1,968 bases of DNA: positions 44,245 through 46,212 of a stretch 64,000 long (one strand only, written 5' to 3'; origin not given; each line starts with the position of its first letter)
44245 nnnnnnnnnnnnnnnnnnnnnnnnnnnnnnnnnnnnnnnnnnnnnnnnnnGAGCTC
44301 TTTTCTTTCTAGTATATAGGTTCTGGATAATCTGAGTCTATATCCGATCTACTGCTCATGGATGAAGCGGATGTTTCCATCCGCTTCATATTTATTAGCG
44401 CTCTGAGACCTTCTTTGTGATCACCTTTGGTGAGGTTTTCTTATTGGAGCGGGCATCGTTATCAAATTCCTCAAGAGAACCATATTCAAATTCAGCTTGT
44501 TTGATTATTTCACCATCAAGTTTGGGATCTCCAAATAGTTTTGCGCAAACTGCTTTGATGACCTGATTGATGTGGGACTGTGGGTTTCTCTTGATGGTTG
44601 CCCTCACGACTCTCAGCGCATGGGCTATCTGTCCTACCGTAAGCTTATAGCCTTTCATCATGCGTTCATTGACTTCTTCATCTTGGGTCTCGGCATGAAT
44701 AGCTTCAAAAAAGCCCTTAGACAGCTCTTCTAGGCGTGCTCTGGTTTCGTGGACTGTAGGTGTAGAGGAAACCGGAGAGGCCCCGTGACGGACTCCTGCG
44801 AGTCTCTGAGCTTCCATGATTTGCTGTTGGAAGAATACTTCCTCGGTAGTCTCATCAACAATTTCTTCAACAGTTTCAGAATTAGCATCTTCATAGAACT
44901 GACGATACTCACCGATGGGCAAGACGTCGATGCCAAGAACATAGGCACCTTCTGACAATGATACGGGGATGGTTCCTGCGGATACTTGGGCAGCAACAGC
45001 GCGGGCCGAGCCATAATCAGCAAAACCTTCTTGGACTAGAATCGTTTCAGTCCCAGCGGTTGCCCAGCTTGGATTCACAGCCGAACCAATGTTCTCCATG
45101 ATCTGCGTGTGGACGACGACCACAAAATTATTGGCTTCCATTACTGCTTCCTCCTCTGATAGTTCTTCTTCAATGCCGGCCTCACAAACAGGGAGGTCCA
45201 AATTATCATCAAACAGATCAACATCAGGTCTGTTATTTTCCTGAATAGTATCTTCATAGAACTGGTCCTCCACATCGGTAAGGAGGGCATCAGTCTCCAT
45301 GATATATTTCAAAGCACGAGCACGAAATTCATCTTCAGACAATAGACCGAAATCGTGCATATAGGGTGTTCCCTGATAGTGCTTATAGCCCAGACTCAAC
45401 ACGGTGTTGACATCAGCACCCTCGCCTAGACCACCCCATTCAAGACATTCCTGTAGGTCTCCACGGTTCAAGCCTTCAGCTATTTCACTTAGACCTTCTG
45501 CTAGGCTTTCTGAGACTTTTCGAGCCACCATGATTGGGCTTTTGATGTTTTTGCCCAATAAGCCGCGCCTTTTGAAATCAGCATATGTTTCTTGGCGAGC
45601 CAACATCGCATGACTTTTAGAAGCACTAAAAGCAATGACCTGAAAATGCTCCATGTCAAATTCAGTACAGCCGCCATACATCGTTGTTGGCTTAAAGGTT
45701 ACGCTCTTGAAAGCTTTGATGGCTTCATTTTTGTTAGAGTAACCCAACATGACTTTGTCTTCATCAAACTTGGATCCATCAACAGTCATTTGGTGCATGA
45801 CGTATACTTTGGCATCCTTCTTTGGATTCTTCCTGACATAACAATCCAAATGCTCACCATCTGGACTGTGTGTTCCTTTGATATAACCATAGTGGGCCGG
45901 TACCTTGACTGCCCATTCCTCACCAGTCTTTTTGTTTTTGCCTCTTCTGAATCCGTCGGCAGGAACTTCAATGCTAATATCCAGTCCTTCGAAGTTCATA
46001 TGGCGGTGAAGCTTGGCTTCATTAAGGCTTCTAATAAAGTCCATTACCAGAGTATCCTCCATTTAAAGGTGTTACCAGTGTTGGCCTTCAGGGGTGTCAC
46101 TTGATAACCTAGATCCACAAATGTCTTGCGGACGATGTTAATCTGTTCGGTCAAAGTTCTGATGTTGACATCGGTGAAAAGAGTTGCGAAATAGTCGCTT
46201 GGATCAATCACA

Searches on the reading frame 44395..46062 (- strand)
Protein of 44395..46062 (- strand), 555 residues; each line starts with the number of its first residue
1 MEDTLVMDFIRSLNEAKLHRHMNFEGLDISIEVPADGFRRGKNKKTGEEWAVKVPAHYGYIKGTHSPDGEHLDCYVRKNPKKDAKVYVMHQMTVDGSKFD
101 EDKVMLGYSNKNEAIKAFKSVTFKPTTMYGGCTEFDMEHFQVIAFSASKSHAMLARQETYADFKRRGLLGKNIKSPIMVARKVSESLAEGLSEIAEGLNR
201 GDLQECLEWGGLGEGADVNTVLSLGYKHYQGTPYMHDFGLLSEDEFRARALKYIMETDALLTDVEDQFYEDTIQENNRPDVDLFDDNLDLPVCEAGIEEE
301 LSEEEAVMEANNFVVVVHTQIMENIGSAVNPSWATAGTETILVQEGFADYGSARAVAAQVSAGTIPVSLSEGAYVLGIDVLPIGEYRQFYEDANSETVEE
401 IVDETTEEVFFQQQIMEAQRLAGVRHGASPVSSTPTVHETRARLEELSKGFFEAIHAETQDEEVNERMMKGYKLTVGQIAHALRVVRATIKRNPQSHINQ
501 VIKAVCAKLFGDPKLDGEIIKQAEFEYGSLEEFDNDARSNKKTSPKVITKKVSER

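Call 16: search_protein_families(library=pfam, proteins=[window:44395-46062:-], max_evalue=0.001)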
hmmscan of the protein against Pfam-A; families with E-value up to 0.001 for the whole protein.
window:44395-46062:- (555 aa): 1 family
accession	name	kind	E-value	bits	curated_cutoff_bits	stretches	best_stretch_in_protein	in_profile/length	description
PF18823.6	InPase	-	6.6e-33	113.9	26.8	1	19-141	11-131/135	Inorganic Pyrophosphatase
